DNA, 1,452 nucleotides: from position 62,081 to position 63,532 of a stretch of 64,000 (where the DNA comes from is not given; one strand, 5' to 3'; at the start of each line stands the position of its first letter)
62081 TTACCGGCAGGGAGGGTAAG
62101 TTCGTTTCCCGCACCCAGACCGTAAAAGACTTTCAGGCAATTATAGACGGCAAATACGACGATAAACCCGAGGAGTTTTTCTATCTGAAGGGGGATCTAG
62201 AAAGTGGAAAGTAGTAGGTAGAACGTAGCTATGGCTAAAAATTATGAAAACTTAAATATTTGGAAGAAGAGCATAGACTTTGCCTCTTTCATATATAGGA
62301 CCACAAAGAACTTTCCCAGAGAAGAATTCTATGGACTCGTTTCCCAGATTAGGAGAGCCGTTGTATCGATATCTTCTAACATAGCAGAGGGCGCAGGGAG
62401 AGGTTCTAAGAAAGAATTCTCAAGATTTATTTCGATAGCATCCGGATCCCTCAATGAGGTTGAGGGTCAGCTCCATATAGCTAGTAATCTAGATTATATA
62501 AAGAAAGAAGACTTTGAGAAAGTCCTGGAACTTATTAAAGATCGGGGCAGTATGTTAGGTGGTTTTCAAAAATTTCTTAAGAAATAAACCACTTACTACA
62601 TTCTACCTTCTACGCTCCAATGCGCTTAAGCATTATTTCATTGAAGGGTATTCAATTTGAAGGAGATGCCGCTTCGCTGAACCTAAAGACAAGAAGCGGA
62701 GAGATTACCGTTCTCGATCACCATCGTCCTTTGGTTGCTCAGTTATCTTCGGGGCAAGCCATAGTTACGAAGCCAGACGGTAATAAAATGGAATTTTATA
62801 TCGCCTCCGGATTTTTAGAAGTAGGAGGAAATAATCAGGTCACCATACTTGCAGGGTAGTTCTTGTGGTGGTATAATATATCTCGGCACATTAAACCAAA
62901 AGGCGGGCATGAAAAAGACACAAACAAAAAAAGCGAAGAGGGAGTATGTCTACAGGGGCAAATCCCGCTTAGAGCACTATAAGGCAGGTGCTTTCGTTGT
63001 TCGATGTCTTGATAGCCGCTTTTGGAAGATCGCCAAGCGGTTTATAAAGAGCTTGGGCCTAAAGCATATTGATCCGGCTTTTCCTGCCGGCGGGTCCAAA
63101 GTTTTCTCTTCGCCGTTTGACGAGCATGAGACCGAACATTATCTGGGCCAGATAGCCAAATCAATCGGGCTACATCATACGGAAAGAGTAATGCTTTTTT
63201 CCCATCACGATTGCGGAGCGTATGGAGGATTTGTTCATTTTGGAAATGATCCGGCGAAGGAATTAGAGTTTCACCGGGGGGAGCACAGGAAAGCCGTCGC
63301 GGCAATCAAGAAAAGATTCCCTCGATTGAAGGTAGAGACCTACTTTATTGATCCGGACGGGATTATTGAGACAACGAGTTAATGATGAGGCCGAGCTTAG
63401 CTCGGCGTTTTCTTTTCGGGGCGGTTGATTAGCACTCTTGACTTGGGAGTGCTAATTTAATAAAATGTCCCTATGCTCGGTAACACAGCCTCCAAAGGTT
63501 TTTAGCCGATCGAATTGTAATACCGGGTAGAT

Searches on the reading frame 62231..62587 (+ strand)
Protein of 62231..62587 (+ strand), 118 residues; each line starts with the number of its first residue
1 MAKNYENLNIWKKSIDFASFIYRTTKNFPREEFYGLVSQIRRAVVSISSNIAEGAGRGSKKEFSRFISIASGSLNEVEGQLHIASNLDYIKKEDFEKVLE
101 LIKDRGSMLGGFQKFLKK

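Call 79: search_protein_families(library=ncbifam, proteins=[window:62231-62587:+], max_evalue=0.001)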
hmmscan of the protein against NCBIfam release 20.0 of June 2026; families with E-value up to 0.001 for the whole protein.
window:62231-62587:+ (118 aa): 4 families
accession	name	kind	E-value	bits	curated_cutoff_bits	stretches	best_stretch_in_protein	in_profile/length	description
NF008911.0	PRK12275.1-2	subfamily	3.7e-39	133.9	137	1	3-114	2-113/118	hypothetical protein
TIGR02436.1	TIGR02436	subfamily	4.9e-37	126.5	24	1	10-116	1-108/109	four helix bundle protein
NF008912.0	PRK12275.1-6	subfamily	2.4e-27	95.3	124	1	4-117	2-112/117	hypothetical protein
NF033474.1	DivGenRetAVD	equivalog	3.1e-10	40.3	80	1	8-114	1-104/104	diversity-generating retroelement protein Avd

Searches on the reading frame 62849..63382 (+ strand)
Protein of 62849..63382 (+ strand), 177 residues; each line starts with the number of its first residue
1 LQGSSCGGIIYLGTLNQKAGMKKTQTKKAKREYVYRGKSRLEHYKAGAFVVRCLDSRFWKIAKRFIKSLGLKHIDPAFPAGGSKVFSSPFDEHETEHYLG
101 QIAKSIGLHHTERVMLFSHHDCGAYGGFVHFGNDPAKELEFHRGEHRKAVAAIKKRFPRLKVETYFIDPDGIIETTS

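Call 36: find_encoding_contigs(protein=window:62849-63382:+, flank=10000, max_places=3)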
Protein window:62849-63382:+ (177 aa): 20 contigs read that carry it; 3 places shown.
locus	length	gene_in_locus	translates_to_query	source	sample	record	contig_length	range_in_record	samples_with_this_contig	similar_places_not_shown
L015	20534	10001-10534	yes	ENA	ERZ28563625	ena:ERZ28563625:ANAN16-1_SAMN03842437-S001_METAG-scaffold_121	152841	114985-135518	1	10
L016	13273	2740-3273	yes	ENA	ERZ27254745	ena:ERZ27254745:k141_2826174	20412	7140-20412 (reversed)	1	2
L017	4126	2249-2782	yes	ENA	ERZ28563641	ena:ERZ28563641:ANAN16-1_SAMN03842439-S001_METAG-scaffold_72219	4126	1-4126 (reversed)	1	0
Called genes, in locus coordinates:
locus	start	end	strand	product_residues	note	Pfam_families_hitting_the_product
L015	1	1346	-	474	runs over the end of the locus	PF01406:tRNA-synt_1e, PF09334:tRNA-synt_1g, PF00133:tRNA-synt_1 (weak), PF01921:tRNA-synt_1f (weak), PF09334:tRNA-synt_1g (weak), PF09190:DALR_2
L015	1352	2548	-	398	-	PF01566:Nramp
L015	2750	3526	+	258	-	PF00119:ATP-synt_A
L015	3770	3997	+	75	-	PF00137:ATP-synt_C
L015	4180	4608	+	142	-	PF00430:ATP-synt_B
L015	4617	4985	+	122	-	PF00213:OSCP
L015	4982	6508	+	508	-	PF02874:ATP-synt_ab_N, PF00006:ATP-synt_ab, PF00306:ATP-synt_ab_C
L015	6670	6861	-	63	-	-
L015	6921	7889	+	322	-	PF00231:ATP-synt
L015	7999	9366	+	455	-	PF02874:ATP-synt_ab_N, PF00006:ATP-synt_ab, PF22919:ATP-synt_VA_C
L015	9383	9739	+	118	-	PF05635:23S_rRNA_IVP, PF22296:bAvd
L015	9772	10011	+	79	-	PF02823:ATP-synt_DE_N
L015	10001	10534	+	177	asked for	PF20393:Pro_CA_2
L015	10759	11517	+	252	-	PF03444:WHD_HrcA (faint), PF01628:HrcA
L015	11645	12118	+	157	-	PF01025:GrpE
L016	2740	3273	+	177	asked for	PF20393:Pro_CA_2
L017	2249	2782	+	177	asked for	PF20393:Pro_CA_2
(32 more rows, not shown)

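Call 79: search_protein_families(library=ncbifam, proteins=[L025:17040-18086:-, L025:18836-19471:-, L025:6014-7375:-], max_evalue=0.001)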
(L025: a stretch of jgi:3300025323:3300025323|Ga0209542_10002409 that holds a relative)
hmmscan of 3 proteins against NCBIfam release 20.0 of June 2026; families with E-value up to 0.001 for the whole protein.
L025:17040-18086:- (348 aa): 7 families
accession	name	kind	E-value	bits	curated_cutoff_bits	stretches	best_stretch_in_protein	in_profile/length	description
TIGR04416.1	group_II_RT_mat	equivalog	2.9e-40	138.5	300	1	48-298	22-273/353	group II intron reverse transcriptase/maturase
NF041747.1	Drt3a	equivalog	3.3e-19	69.5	200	1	148-278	106-237/412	antiviral reverse transcriptase Drt3a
NF041746.1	Drt2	equivalog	1.8e-15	57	390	2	201-300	221-329/416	antiviral reverse transcriptase Drt2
NF038233.2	retron_St85_RT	exception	4.6e-15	55.7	235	1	154-275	90-211/289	retron St85 family RNA-directed DNA polymerase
NF042941.1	Retron_TIR_antiphage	equivalog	5.2e-08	32.1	600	1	148-315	87-246/464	TIR domain-containing anti-phage reverse transcriptase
TIGR04499.1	abortive_AbiA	subfamily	2.1e-06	26.7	250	1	136-267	129-276/615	AbiA family abortive infection protein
NF041750.1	Drt5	equivalog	4.6e-06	25.9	550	1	122-276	95-248/484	antiviral reverse transcriptase Drt5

L025:18836-19471:- (211 aa): 0 families

L025:6014-7375:- (453 aa): 6 families
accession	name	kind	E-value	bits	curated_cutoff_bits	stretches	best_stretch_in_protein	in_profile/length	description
NF047343.1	SCCmet_CcrB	equivalog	3.9e-30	105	900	1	28-363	5-360/542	cassette chromosome recombinase CcrB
NF041201.1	recomb_XisF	equivalog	7.5e-22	77.9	375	1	82-368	44-354/465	fdxN element excision recombinase XisF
NF047347.1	SCCmet_CcrC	equivalog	6.1e-16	58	900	1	30-366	3-363/558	cassette chromosome recombinase CcrC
NF047344.1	SCCmet_CcrA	equivalog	2.9e-15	56.3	700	1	35-390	7-343/442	cassette chromosome recombinase CcrA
NF049883.1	resolv_YneB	equivalog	8.5e-10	38.4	175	1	33-181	3-149/211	YneB family resolvase-like protein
NF033518.0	transpos_IS607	equivalog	4.6e-07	29.6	110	1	3-113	28-133/187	IS607 family transposase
